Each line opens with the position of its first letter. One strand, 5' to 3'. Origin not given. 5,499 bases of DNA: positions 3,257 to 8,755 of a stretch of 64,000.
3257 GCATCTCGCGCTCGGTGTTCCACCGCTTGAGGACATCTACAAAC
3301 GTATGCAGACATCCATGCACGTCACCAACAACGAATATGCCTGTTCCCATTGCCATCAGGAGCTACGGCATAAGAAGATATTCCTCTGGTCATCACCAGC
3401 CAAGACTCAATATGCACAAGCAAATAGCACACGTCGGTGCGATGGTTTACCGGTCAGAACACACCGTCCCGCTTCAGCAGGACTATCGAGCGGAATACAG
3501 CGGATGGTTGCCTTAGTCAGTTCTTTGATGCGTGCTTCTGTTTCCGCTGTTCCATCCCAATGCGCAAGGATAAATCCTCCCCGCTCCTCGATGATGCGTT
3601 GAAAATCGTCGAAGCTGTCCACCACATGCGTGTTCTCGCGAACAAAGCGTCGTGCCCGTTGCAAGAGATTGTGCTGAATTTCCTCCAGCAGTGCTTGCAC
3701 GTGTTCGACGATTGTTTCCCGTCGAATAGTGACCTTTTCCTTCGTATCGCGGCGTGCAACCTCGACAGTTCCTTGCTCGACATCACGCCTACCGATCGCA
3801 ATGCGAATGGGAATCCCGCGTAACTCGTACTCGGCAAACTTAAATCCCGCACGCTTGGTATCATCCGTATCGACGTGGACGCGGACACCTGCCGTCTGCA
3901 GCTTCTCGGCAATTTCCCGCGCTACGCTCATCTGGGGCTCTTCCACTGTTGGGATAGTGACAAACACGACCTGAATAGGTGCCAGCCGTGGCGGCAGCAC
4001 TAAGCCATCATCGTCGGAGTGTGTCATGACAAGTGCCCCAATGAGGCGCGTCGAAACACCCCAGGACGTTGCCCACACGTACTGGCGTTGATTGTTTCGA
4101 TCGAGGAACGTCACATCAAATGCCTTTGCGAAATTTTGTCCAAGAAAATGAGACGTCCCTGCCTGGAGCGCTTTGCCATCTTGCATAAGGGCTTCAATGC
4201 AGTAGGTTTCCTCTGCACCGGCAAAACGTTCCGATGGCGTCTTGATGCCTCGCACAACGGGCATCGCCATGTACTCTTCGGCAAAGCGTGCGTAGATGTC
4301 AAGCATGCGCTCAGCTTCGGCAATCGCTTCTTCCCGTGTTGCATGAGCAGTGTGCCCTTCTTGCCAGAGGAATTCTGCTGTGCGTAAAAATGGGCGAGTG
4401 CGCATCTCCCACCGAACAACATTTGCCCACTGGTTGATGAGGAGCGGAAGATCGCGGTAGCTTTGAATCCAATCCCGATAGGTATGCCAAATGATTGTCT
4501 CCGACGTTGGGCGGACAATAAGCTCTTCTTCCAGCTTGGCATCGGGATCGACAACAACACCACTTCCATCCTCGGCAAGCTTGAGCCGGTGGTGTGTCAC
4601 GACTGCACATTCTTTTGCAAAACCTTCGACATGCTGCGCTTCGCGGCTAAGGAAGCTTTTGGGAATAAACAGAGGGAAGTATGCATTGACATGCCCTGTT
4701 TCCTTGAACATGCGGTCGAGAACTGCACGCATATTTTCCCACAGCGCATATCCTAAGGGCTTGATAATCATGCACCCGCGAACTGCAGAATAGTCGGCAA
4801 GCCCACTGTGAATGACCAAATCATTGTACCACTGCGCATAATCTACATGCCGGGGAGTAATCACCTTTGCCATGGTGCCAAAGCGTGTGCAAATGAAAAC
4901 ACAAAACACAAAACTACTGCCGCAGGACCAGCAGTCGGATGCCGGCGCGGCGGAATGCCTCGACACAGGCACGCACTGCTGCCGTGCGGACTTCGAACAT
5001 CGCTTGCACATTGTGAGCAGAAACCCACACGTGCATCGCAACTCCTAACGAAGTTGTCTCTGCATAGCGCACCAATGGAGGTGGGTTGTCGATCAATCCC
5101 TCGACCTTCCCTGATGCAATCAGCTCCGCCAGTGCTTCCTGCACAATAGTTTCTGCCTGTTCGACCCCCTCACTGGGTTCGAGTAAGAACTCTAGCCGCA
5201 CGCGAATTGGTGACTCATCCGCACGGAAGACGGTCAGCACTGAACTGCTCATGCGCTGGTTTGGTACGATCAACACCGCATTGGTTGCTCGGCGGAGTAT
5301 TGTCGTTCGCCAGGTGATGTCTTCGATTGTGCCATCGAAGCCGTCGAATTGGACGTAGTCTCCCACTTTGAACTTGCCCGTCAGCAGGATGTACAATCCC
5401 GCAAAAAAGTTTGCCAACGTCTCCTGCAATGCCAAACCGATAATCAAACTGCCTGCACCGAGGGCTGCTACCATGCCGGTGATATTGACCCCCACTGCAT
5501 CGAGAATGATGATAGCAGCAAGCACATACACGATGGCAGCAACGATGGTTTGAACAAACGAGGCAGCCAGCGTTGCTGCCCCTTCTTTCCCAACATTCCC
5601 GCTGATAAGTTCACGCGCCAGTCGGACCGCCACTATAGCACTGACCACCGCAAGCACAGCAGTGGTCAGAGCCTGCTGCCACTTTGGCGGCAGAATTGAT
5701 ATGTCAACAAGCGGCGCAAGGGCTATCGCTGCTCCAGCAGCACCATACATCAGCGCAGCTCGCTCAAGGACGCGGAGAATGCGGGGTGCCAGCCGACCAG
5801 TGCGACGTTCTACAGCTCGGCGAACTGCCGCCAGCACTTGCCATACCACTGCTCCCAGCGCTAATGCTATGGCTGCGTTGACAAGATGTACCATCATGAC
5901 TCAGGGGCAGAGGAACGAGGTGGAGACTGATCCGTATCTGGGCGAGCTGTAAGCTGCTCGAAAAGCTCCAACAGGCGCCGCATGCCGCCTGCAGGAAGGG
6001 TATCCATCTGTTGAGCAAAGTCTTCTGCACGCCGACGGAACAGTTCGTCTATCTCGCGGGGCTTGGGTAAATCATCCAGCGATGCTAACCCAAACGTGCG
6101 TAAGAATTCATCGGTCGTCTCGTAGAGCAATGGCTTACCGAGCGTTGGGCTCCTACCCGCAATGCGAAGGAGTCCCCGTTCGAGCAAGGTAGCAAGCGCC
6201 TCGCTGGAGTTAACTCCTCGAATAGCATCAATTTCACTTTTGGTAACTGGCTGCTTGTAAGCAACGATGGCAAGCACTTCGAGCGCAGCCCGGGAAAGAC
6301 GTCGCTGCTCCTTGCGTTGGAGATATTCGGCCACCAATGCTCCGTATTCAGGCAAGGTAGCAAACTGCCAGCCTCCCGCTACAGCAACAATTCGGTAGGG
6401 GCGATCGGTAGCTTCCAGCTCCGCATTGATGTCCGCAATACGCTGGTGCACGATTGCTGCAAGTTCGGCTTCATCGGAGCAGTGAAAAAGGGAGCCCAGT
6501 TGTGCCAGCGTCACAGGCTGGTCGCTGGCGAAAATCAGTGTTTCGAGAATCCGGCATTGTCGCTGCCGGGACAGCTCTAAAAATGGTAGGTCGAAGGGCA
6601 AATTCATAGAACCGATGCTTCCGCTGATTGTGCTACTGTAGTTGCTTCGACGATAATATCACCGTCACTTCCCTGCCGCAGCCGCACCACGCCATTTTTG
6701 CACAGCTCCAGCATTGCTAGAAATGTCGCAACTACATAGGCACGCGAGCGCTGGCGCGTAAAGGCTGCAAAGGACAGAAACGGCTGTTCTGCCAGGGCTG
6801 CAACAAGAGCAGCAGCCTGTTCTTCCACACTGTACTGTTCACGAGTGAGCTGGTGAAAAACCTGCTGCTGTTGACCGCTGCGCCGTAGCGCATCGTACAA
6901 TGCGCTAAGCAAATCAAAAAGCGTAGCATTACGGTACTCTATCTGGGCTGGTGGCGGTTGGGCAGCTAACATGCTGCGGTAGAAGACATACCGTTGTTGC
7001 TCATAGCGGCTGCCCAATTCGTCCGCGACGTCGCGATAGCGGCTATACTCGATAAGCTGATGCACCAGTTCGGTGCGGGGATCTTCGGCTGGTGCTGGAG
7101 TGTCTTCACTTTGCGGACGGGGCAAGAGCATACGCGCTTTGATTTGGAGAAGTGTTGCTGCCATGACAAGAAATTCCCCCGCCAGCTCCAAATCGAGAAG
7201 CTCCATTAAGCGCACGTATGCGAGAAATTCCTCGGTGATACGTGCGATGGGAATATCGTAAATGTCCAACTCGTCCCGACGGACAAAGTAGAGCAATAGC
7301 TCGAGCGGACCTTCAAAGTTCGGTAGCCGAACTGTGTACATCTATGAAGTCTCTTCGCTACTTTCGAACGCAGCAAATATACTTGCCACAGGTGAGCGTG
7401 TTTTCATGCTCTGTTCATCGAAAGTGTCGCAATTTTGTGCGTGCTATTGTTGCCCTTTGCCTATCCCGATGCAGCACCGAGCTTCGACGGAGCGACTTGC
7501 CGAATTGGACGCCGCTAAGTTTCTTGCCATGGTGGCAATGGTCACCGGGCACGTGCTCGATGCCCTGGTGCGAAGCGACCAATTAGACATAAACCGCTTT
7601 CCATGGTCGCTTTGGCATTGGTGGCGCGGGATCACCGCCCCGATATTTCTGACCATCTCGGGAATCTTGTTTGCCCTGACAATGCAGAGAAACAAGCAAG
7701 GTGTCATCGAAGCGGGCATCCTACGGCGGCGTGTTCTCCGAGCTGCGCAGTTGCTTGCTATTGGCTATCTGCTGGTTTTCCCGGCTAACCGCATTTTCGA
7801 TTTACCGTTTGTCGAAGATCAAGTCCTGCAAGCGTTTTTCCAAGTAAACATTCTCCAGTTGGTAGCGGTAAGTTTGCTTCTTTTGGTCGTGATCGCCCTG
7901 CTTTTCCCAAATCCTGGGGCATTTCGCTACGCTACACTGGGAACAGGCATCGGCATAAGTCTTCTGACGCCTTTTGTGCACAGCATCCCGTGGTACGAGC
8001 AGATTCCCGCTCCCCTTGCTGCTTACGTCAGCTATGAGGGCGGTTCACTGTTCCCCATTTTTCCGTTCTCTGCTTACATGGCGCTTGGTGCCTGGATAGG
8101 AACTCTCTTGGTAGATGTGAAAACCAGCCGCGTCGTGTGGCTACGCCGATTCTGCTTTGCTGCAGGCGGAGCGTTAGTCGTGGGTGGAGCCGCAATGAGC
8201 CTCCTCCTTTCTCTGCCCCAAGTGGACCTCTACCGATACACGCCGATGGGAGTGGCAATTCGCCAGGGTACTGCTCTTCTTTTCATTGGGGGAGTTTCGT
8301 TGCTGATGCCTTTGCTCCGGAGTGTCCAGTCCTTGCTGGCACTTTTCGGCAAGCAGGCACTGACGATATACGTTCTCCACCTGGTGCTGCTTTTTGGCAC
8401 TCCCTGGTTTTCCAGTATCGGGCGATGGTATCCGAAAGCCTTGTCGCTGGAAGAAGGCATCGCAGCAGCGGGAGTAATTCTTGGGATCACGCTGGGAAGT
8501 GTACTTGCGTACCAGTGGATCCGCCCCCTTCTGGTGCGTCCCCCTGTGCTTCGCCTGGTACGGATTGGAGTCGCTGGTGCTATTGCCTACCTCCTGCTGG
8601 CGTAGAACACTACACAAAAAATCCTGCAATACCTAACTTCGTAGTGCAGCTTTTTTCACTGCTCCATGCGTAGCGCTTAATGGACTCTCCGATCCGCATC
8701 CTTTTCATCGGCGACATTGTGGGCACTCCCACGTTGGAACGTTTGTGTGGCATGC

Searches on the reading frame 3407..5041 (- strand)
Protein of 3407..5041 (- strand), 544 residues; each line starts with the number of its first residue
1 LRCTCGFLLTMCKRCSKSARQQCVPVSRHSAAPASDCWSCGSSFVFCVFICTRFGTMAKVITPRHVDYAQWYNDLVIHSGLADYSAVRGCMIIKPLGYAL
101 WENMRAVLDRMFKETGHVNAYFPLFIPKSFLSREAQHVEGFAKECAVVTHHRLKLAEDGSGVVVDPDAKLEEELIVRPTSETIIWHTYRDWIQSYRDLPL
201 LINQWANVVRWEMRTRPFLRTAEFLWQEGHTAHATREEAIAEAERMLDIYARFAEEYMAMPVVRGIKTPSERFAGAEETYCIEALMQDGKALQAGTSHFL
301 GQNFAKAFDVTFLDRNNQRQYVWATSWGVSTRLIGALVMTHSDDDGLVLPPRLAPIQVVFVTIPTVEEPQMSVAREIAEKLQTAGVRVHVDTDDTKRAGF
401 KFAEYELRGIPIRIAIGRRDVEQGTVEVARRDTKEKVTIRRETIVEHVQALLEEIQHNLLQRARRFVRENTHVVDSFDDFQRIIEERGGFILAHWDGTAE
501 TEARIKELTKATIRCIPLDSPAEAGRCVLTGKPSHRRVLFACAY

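Call 88: search_protein_families(library=pfam, proteins=[window:3407-5041:-], max_evalue=0.001)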
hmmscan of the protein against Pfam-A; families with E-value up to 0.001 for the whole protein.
window:3407-5041:- (544 aa): 3 families
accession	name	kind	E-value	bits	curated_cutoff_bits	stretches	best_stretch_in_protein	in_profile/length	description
PF09180.16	ProRS-C_1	-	1.8e-22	79.7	31.5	1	477-544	1-71/71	Prolyl-tRNA synthetase, C-terminal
PF00587.30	tRNA-synt_2b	-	3e-22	80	29.3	1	170-338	7-176/179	tRNA synthetase class II core domain (G, H, P, S and T)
PF03129.25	HGTP_anticodon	-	6.2e-21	74.8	21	1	360-450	4-93/94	Anticodon binding domain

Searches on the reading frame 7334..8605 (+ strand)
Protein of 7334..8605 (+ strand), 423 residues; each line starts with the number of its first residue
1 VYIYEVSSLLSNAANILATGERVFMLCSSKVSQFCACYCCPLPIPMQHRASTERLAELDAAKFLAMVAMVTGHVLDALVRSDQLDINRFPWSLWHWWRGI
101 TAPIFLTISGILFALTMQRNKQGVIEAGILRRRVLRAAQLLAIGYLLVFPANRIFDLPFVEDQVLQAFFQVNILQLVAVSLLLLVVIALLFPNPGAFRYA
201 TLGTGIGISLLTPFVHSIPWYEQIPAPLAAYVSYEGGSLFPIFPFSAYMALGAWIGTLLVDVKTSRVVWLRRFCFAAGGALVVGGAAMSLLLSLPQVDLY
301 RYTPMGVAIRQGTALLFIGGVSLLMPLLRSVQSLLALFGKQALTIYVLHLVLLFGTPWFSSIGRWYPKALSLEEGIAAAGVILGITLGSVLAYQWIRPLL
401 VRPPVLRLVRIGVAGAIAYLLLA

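Call 88: search_protein_families(library=pfam, proteins=[window:7334-8605:+], max_evalue=0.001)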
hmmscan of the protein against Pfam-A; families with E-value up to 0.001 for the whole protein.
window:7334-8605:+ (423 aa): 2 families
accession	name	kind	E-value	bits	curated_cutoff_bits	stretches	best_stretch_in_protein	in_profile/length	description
PF07786.18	HGSNAT_cat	-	2e-16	60.6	22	1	54-277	1-202/222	Heparan-alpha-glucosaminide N-acetyltransferase, catalytic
PF01757.29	Acyl_transf_3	-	1.4e-14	54.4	31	1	56-392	2-324/326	Acyltransferase domain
